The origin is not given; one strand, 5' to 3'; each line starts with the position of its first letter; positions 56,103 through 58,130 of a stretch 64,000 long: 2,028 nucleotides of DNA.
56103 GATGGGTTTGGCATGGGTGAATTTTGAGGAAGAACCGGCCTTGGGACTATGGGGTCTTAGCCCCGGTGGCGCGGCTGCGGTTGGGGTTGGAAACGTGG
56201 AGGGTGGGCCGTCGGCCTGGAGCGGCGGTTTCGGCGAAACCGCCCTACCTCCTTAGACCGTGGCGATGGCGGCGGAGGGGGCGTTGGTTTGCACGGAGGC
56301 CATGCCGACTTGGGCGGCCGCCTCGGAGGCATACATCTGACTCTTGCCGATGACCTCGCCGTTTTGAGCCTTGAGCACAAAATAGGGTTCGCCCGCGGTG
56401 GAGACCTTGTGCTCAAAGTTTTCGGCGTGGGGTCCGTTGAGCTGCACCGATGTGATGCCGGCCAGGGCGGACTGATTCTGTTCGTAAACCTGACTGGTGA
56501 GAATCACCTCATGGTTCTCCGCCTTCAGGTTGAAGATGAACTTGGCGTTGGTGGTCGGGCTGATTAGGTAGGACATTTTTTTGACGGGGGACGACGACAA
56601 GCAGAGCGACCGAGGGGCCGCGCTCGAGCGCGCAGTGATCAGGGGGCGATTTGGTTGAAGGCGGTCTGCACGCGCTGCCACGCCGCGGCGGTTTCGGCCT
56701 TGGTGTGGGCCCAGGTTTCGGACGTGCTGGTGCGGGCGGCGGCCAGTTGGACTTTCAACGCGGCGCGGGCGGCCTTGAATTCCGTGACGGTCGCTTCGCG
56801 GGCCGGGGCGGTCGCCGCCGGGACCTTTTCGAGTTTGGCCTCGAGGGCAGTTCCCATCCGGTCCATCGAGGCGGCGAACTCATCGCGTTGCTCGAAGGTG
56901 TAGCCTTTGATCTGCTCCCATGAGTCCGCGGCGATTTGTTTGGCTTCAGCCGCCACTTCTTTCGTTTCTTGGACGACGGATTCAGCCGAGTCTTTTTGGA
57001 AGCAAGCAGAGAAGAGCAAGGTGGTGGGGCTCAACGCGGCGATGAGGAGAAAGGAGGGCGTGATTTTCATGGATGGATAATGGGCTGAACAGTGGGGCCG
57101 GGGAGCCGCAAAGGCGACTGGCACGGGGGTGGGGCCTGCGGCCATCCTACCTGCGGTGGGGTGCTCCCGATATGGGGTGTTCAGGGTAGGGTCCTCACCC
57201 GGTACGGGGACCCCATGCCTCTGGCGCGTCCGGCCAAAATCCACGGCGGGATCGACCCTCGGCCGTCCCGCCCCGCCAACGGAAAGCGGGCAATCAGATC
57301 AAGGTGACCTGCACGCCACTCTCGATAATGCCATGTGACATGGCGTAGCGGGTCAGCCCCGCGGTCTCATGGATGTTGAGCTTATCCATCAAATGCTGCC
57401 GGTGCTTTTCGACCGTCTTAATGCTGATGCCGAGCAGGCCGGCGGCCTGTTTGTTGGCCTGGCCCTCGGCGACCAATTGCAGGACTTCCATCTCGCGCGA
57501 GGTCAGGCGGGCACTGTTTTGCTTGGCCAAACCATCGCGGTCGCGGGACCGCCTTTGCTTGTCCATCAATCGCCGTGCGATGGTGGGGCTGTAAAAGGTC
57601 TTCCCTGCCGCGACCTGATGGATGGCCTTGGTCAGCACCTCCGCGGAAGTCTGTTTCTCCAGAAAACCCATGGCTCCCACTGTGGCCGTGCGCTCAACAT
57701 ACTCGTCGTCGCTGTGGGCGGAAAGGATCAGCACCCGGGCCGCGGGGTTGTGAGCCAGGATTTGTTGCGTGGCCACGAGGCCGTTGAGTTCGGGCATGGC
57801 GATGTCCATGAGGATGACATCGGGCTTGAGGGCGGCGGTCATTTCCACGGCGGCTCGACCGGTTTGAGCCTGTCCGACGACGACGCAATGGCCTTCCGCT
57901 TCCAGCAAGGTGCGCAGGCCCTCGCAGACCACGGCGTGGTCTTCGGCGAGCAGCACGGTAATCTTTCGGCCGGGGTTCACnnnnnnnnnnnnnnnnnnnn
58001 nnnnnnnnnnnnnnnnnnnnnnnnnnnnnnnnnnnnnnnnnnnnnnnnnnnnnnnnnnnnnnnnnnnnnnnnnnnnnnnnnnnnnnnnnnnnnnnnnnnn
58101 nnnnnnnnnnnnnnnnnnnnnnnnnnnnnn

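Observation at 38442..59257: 21-kb stress/dormancy gene block sharing a candidate 17-bp operator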

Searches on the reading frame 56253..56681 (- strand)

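Call 9: search_protein_families(library=pfam, proteins=[window:56253-56681:-])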
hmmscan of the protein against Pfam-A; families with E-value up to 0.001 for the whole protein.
window:56253-56681:- (142 aa): 1 family
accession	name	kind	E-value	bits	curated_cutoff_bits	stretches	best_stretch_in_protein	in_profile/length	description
PF07411.17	DUF1508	-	5.7e-37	125.8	22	2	95-139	2-46/48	Domain of unknown function (DUF1508)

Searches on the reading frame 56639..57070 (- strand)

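Call 33: search_protein_families(library=ncbifam, proteins=[window:56639-57070:-], max_evalue=0.001)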
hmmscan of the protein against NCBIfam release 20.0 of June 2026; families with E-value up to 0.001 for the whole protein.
window:56639-57070:- (143 aa): 1 family
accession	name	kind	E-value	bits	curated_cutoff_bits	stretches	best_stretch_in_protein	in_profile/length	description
NF052504.1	sll1863_fam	domain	2.4e-06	27.7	35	1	75-141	22-88/93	sll1863 family stress response protein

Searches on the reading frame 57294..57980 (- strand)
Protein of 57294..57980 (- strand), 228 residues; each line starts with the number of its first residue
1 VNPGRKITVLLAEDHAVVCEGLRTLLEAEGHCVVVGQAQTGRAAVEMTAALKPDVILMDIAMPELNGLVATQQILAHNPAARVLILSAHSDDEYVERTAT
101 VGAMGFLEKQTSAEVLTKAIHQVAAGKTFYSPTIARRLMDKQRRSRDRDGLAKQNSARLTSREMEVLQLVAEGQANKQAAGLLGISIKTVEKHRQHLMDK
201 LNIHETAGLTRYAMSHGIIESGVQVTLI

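Call 10: search_protein_families(library=pfam, proteins=[window:57294-57980:-])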
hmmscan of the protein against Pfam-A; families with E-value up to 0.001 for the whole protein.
window:57294-57980:- (228 aa): 4 families
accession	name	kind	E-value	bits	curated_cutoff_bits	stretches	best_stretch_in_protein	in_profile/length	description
PF00072.30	Response_reg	-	3.8e-28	98.3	30.2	1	9-120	1-110/111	Response regulator receiver domain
PF00196.25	GerE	-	1.1e-17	63.8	23.5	1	158-213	2-57/57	Bacterial regulatory proteins, luxR family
PF08281.18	Sigma70_r4_2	-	0.00015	21.8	25.7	1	157-199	9-52/54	Sigma-70, region 4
PF13384.12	HTH_23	-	0.00037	20.7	24.6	1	162-196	6-40/50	Homeodomain-like domain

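Call 22: find_related_loci(query=window:57294-57980:-, collection=genome_contigs, flank=10000)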
Query window:57294-57980:- (228 aa) in genome_contigs; peptide patterns used: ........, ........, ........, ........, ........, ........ (x = any residue, [..] = any of these).
599 stretches matched a pattern (row limit reached: there are more); 497 encode a relative of the query (tblastn E <= 1e-3); the best 80 are kept; 80 distinct loci.
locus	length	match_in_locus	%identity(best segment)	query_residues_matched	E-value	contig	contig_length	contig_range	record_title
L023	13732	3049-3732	84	1-228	3e-124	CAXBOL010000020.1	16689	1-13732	MAG TPA_asm: uncultured Opitutaceae bacterium isolate ERR2762171_concoct_130 genome assembly, contig: ERZ3422408.4114, w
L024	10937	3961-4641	75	1-227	2e-112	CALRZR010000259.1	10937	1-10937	MAG: Opitutus sp. GAS368 isolate JJ-MA1B5-281-2-m2-bin99 genome assembly, contig: JJ-MA1B5-281-C926, whole genome shotgu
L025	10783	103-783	74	1-227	2e-110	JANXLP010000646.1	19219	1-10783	MAG: Opitutaceae bacterium isolate 336R_concoct_124_sub 336R_k141_1071076, whole genome shotgun sequence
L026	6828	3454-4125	75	5-228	8e-110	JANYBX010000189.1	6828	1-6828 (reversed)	MAG: Opitutia bacterium isolate 336R_metabinner_101 336R_k141_1016954, whole genome shotgun sequence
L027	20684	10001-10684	73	1-228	1e-109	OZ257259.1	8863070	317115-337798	MAG: Opitutaceae bacterium isolate 8c8c86a4-7f3d-427f-b2af-761d391f18d0 genome assembly, chromosome: 1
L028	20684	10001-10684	75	1-228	2e-109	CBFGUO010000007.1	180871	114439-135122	MAG TPA_asm: uncultured Opitutus sp. isolate SRR17295758_binner13_Refined_3 genome assembly, contig: ERZ23579493.34, who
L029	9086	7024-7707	74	1-228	6e-109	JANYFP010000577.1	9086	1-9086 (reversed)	MAG: Verrucomicrobia bacterium isolate 339R_metabinner_60 339R_k141_214440, whole genome shotgun sequence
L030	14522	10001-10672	75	5-228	1e-106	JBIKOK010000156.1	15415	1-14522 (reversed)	MAG: Opitutaceae bacterium isolate ME2014-11-02_3300042937_group5_bin77 Rohwer_bin2636_scaffold_2170_c1, whole genome sh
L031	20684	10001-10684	69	1-228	2e-106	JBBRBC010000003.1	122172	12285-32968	MAG: Opitutales bacterium isolate Co_metawrap_2325 Cmw_2325_k141_6189432_length_122172_cov_17.9994, whole genome shotgun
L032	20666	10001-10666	75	5-227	3e-106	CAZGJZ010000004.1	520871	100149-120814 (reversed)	MAG TPA_asm: uncultured Opitutaceae bacterium isolate SRP193066_co1_154 genome assembly, contig: NODE_22_length_520871_c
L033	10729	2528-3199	75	5-228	4e-106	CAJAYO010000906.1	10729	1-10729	MAG: uncultured Opitutae bacterium isolate Loc090116-9m_bin-1378 genome assembly, contig: bin-1378:906/977, whole genome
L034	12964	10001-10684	74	1-228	9e-106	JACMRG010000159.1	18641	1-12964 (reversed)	MAG: Opitutaceae bacterium isolate LF-bin-497 FL-bin-497-contig-k141_968699, whole genome shotgun sequence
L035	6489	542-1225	71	1-228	3e-105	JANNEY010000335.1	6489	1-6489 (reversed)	MAG: Opitutaceae bacterium isolate OTE_75_metabat_356 OTE_75_k141_4046423, whole genome shotgun sequence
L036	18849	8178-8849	72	5-228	1e-104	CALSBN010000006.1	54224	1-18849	MAG: Opitutus sp. GAS368 isolate JJ-MIS3-109-4-m2-bin120 genome assembly, contig: JJ-MIS3-109-C84, whole genome shotgun 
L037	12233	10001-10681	70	1-227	3e-104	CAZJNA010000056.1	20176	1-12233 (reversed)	MAG TPA_asm: uncultured Opitutaceae bacterium isolate binchicken_co50_228 genome assembly, contig: NODE_2950_length_2017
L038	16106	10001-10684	70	1-228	1e-102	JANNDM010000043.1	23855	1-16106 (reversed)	MAG: Verrucomicrobiota bacterium isolate OTE_75_metabat_8 OTE_75_k141_2667662, whole genome shotgun sequence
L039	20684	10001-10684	69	1-228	3e-102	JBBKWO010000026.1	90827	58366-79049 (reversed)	MAG: Opitutaceae bacterium isolate metabat_bins.276 k119_22445, whole genome shotgun sequence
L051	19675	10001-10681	69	1-228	1e-98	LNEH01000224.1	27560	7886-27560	MAG: Verrucomicrobia bacterium Ga0077533 Ga0077533_1166.1, whole genome shotgun sequence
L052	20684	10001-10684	67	1-228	2e-98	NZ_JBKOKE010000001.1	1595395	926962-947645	Horticoccus sp. 23ND18S-11 23ND18S-11_1, whole genome shotgun sequence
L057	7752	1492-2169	67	2-227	1e-96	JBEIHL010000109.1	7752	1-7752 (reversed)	MAG: Opitutaceae bacterium isolate Sample-102-S76-bin-199 Sample_102_S76-bin_199-k141_1881326, whole genome shotgun sequ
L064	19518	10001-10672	64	5-228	6e-91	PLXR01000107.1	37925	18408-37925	MAG: Opitutaceae bacterium isolate palsa_1446 73.20120700_P3D.355_contig_33156, whole genome shotgun sequence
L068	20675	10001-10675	62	1-228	7e-89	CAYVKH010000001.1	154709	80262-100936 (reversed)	MAG TPA_asm: uncultured Opitutaceae bacterium isolate binchicken_co54_442 genome assembly, contig: NODE_81_length_154709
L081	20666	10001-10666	63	5-228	3e-85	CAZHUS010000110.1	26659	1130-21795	MAG TPA_asm: uncultured Verrucomicrobiota bacterium isolate binchicken_co16_315 genome assembly, contig: NODE_3061_lengt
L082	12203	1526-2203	62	3-228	1e-84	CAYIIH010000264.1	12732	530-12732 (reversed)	MAG TPA_asm: uncultured Verrucomicrobiota bacterium isolate ERP119705_co20_532 genome assembly, contig: NODE_5630_length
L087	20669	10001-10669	61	5-227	2e-84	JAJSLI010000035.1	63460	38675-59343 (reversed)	MAG: Candidatus Methylacidiphilales bacterium isolate SRB-291 k141_651170, whole genome shotgun sequence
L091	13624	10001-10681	60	2-228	4e-84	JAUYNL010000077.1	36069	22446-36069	MAG: Luteolibacter sp. isolate C3_metabat.bin.20 C3_k141_27769, whole genome shotgun sequence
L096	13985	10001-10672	62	5-228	4e-83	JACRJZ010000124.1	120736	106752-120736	MAG: Verrucomicrobia bacterium isolate NC_groundwater_1842_Pr3_B-0.1um_64_53 SR-2_scaffold_141_2652183, whole genome sho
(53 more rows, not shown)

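Call 29: search_protein_families(library=pfam, proteins=[L036:10042-10785:+, L057:2229-2975:-, L038:11282-12082:-, L051:11240-11569:+, L024:7822-8157:+, L087:6833-7000:+, L024:6065-7825:+, L064:9093-9539:-, L068:13435-14160:-, L051:18643-19338:+], max_evalue=0.01)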
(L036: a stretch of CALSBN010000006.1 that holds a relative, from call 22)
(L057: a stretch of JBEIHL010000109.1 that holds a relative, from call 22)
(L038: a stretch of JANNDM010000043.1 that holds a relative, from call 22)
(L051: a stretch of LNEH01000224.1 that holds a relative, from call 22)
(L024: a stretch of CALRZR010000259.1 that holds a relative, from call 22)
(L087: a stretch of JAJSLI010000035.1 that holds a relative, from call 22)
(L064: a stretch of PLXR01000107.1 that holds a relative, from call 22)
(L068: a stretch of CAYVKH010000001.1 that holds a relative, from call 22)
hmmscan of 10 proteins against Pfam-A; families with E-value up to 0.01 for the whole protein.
L036:10042-10785:+ (247 aa): 3 families
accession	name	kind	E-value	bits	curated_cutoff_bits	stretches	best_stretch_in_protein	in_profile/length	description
PF04972.22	BON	-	3.7e-34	117.3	27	3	179-246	1-68/69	BON domain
PF21937.1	Yop-YscD_ppl_2nd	-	9.9e-05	22.4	27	0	47-87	22-63/67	YscD/CdsD-like Bon-like domain 2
PF16693.10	Yop-YscD_ppl_1st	-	0.0052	16.9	24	0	45-77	17-51/62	YscD/CdsD-like Bon-like domain 1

L057:2229-2975:- (248 aa): 5 families
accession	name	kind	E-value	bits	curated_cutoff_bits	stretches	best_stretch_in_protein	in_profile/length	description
PF08281.18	Sigma70_r4_2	-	9.5e-14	51.2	25.7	1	162-213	3-54/54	Sigma-70, region 4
PF04542.20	Sigma70_r2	-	3.5e-12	46.4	24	1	55-113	5-65/71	Sigma-70 region 2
PF04545.22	Sigma70_r4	-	8.9e-09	35.2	24.1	1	166-215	1-50/50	Sigma-70, region 4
PF13412.12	HTH_24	-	0.00089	19.2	21.9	1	187-208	19-40/48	Winged helix-turn-helix DNA-binding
PF13404.12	HTH_AsnC-type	-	0.0025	18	27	1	186-208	18-40/42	AsnC-type helix-turn-helix domain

L038:11282-12082:- (266 aa): 2 families
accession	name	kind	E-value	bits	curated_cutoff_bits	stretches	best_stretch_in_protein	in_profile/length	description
PF11999.13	Ice_binding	-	1.1e-45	156.3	28.7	1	37-218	1-205/208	Ice-binding-like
PF07589.16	PEP-CTERM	-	0.004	17.6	20.7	0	226-249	1-23/24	PEP-CTERM motif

L051:11240-11569:+ (109 aa): 0 families

L024:7822-8157:+ (111 aa): 1 family
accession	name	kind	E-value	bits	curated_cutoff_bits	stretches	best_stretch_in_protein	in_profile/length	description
PF07689.18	KaiB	-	1.3e-24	86.1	27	1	26-106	1-81/82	KaiB domain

L087:6833-7000:+ (55 aa): 1 family
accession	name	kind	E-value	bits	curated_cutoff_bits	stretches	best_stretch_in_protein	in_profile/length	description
PF07043.18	DUF1328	-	3.6e-09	37.2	27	1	7-43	2-38/39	Protein of unknown function (DUF1328)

L024:6065-7825:+ (586 aa): 25 families
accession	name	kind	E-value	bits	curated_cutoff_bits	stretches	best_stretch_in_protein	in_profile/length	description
PF06745.19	ATPase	-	2.7e-108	361.1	26.6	2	18-244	1-229/231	KaiC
PF13481.12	AAA_25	-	9.4e-18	65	27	2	252-401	9-175/195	AAA domain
PF03796.21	DnaB_C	-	1.2e-10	41.6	27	1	258-326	2-69/255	DnaB-like helicase C terminal domain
PF00154.27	RecA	-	5e-08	33.2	27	1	16-95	31-108/262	recA bacterial DNA recombination protein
PF13401.12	AAA_22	-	2e-06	28.6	27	0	278-342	6-65/130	AAA domain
PF00004.35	AAA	-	2.8e-06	28.2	21.2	1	280-399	1-92/131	ATPase family associated with various cellular activities (AAA)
PF13191.12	AAA_16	-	2.9e-06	28.3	32.6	1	266-316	13-63/167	AAA ATPase domain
PF01695.23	IstB_IS21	-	2e-05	24.6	24.1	1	279-319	94-134/238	IstB-like ATP binding protein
PF24883.2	NPHP3_N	-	3.5e-05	24.5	24.8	0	280-316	25-61/164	Nephrocystin 3, N-terminal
PF13479.12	AAA_24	-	3.8e-05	24.1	27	0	278-321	3-38/195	AAA domain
PF05729.18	NACHT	-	9.5e-05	22.7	26.7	0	280-314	3-43/167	NACHT domain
PF12775.13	AAA_7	-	0.00011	22.2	25.8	0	277-321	33-79/181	P-loop containing dynein motor region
PF01656.29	CbiA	-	0.00015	22.1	25.4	1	283-311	5-33/125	CobQ/CobB/MinD/ParA nucleotide binding domain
PF09848.15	SLFN-g3_helicase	-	0.00016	21.6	24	0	280-323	4-49/354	Schlafen group 3, DNA/RNA helicase domain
PF13245.12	AAA_19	-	0.00026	21.6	25.1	0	278-313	12-49/134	AAA domain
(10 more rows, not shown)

L064:9093-9539:- (148 aa): 0 families

L068:13435-14160:- (241 aa): 1 family
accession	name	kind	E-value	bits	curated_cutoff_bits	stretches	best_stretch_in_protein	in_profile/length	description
PF05239.21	PRC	-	1.8e-13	50.7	21.2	2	146-217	6-77/78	PRC-barrel domain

L051:18643-19338:+ (231 aa): 1 family
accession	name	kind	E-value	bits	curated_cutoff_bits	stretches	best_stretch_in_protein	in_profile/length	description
PF09364.15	XFP_N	-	3.2e-115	385.3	23.7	1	13-229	3-219/364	XFP N-terminal domain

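Call 32: search_solved_structures(query=window:57294-57980:-, max_evalue=1e-10)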
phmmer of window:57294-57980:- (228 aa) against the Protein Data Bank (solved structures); distinct sequences matched with E-value up to 1e-10: 41.
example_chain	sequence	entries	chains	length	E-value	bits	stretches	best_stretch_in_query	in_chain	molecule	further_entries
5hev_A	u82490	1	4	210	7.5e-37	130.5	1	7-219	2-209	Response regulator protein VraR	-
7ve6_A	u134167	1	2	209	1e-31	113.7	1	7-219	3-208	Response regulator protein VraR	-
4gvp_A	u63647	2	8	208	1.2e-31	113.5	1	7-219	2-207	Response regulator protein vraR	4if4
1a04_A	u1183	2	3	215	3.8e-29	105.3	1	7-204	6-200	NITRATE/NITRITE RESPONSE REGULATOR PROTEIN NARL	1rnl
3c3w_A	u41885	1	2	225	1e-24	90.9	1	7-205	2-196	TWO COMPONENT TRANSCRIPTIONAL REGULATORY PROTEIN DEVR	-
4ldz_A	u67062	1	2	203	6.6e-24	88.2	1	4-205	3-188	Transcriptional regulatory protein DesR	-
1yio_A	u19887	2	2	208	1.3e-20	77.5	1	6-223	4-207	response regulatory protein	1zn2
4yn8_A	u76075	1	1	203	1.4e-20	77.4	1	5-210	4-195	Response regulator ChrA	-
3cz5_A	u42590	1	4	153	3.5e-19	72.8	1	8-146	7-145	Two-component response regulator, LuxR family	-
3eul_A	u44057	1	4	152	2.4e-18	70.1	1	5-138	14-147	POSSIBLE NITRATE/NITRITE RESPONSE TRANSCRIPTIONAL REGULATORY PROTEIN NARL (DNA-binding res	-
4le0_A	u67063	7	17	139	3.8e-18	69.5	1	4-138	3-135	Transcriptional regulatory protein DesR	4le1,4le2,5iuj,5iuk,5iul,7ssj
7ssi_C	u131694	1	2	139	7.2e-18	68.5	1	4-138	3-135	Transcriptional regulatory protein DesR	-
5f64_A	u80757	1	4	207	7.3e-18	68.5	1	8-214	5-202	Positive transcription regulator EvgA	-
8zwn_A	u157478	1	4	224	1e-17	68.1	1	9-213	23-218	DNA-binding transcriptional activator EvgA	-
6er7_A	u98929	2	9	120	3.3e-16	63.1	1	9-123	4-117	120aa long hypothetical chemotaxis protein (CheY)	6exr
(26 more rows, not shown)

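Call 33: search_protein_families(library=ncbifam, proteins=[window:57294-57980:-, L057:2229-2975:-], max_evalue=0.001)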
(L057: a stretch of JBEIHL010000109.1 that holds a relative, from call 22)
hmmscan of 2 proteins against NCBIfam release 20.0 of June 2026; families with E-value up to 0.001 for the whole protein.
window:57294-57980:- (228 aa): 102 families (the best 25 are shown)
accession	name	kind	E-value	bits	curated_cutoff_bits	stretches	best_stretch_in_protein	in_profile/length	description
NF052445.1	RespRegMctR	equivalog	1.5e-58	197.6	300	1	6-218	1-204/205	two-component system response regulator MctR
NF011896.0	PRK15369.1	equivalog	2.1e-46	158.2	242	1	6-218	3-209/211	two component system response regulator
NF007018.1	PRK09483.1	equivalog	9.8e-41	139.8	280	1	7-222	2-212/217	UvrY/SirA/GacA family response regulator transcription factor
NF007935.0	PRK10651.1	equivalog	1e-37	129.4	250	1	5-204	5-201/216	two-component system response regulator NarL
NF047785.1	respo_reg_MadR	equivalog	1e-32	113.2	300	1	7-218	1-208/209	MadR family response regulator transcription factor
NF007708.0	PRK10403.1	equivalog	5.9e-32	110.9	343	1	7-205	7-200/215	nitrate/nitrite response regulator protein NarP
NF007685.0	PRK10360.1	equivalog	4.8e-27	95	258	1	7-211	2-190/196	response regulator transcription factor UhpA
NF007419.0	PRK09958.1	equivalog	1.6e-24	86.6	251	1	10-213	4-198/204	acid-sensing system DNA-binding response regulator EvgA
NF007403.0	PRK09935.1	equivalog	7.5e-24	84.5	271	1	8-219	5-210/210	fimbria biosynthesis transcriptional regulator FimZ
NF040749.1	tetrathio_RR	equivalog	7.9e-22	77.9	290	1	10-210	3-185/191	tetrathionate respiration response regulator TtrR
NF006900.1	PRK09390.1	equivalog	1.1e-21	77.4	255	1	6-217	4-201/203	response regulator FixJ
NF001965.0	PRK00742.1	subfamily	3e-21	76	293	1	6-146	3-135/357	chemotaxis-specific protein-glutamate methyltransferase CheB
NF009206.0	PRK12555.1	subfamily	4.7e-19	68.5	342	1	8-113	2-108/340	chemotaxis-specific protein-glutamate methyltransferase CheB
NF041830.1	RR_TF_ErdR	exception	1.3e-18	67.5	390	1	9-204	4-196/213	response regulator transcription factor ErdR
NF008098.0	PRK10840.1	equivalog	1.7e-18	66.9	235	1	6-216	3-208/216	response regulator transcription factor RcsB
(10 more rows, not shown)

L057:2229-2975:- (248 aa): 83 families (the best 25 are shown)
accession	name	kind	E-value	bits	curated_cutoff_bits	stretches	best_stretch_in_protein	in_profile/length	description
NF008888.0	PRK11922.1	equivalog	2.5e-32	112.4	204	1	24-220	8-199/231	RNA polymerase sigma factor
TIGR02939.1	RpoE_Sigma70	equivalog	2.6e-31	109.1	236.15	1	32-217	6-186/190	RNA polymerase sigma factor RpoE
NF007223.0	PRK09641.1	equivalog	7.1e-29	101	209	1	36-218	8-185/187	RNA polymerase sigma factor SigW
NF009166.1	PRK12513.1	equivalog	7.5e-27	94.3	206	1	28-220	4-189/193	RNA polymerase sigma factor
NF007225.0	PRK09643.1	equivalog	9.7e-26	90.7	190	1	28-219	9-184/204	RNA polymerase sigma factor SigM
NF004113.0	PRK05602.1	equivalog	6.6e-25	88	208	1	19-220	18-204/211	RNA polymerase sigma factor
TIGR02937.1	sigma70-ECF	superfamily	2e-24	86.1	42.9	1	46-217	1-165/165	sigma-70 family RNA polymerase sigma factor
TIGR02948.1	SigW_bacill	equivalog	4.3e-24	85.6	243.1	1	36-218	8-185/187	RNA polymerase sigma factor SigW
NF009185.0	PRK12533.1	equivalog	5.3e-23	81.8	248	1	44-220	27-196/231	RNA polymerase sigma factor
NF007229.0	PRK09647.1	equivalog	1.8e-21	76.5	265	1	43-222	41-207/220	RNA polymerase sigma factor SigE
TIGR02983.1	SigE-fam_strep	subfamily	1.1e-20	74.2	141.55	1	45-219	5-160/162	SigE family RNA polymerase sigma factor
NF009171.0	PRK12518.1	equivalog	1.6e-20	73.7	208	1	28-219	9-186/191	RNA polymerase sigma factor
TIGR02985.1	Sig70_bacteroi1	subfamily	1.9e-20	73.7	126.4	1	47-217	2-162/162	RNA polymerase sigma-70 factor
NF006089.0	PRK08241.1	subfamily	2.7e-20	72.7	240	1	31-215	7-202/343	RNA polymerase subunit sigma-70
TIGR02984.1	Sig-70_plancto1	subfamily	7.9e-20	71.2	183.75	1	42-217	3-188/189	RNA polymerase sigma-70 factor, Planctomycetaceae-specific subfamily 1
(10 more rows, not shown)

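Call 57: search_protein_families(library=pfam, proteins=[L091:8566-8709:+, L052:4834-5028:-, L082:5585-5740:+, L027:17135-17341:+, L081:15715-17127:-, L096:5849-6883:-, L039:3551-7441:-], max_evalue=0.01)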
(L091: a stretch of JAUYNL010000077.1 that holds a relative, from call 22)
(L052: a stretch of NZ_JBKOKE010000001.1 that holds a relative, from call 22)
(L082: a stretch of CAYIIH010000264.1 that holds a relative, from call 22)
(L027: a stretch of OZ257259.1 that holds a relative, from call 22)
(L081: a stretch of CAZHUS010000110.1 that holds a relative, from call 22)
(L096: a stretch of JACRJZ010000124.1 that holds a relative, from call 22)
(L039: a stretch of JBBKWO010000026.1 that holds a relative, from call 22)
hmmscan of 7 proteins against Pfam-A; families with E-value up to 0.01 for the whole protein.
L091:8566-8709:+ (47 aa): 1 family
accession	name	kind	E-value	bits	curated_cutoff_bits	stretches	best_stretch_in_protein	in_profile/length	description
PF18919.5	DUF5670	-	5.2e-13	49.3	23.5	1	2-42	4-43/43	Family of unknown function (DUF5670)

L052:4834-5028:- (64 aa): 1 family
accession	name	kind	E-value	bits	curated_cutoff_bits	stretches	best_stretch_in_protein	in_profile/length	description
PF01478.23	Peptidase_A24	-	0.00074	20.4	26.5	1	5-61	21-76/104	Type IV leader peptidase family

L082:5585-5740:+ (51 aa): 1 family
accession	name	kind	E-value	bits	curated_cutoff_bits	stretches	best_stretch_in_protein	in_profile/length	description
PF11752.14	DUF3309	-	1.5e-21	76.6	22.3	1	2-51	1-50/50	Protein of unknown function (DUF3309)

L027:17135-17341:+ (68 aa): 1 family
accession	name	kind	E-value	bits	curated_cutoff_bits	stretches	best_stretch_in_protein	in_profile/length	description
PF11381.13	DUF3185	-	2.2e-20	72.8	25.3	1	5-57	3-55/59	Protein of unknown function (DUF3185)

L081:15715-17127:- (470 aa): 3 families
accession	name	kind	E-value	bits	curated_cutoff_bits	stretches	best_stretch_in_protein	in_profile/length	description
PF02310.24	B12-binding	-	4.8e-13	49.4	32.1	1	28-127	11-120/121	B12 binding domain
PF04055.27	Radical_SAM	-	7e-13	49.5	29.5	1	167-319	1-151/166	Radical SAM superfamily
PF19864.5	Radical_SAM_N2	-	0.0014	18.6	29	1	88-129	82-123/151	Radical SAM proteins, N-terminal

L096:5849-6883:- (344 aa): 2 families
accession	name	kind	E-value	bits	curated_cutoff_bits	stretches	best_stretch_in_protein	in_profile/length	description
PF03405.20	FA_desaturase_2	-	8.8e-139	462.3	22.7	1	17-333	2-324/325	Fatty acid desaturase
PF02915.23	Rubrerythrin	-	0.00054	20.8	22.8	0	178-219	94-135/137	Rubrerythrin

L039:3551-7441:- (1296 aa): 4 families
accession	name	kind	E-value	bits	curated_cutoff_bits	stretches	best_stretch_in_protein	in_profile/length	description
PF05345.18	He_PIG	-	1.6e-49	166.8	24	5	741-821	1-95/96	Putative Ig domain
PF07679.22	I-set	-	7.3e-10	39.2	23.7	1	391-475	2-89/90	Immunoglobulin I-set domain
PF13927.12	Ig_3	-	4.5e-08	33.9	30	1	394-462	6-78/78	Immunoglobulin domain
PF13895.12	Ig_2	-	5.8e-05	23.7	27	1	394-476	4-79/79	Immunoglobulin domain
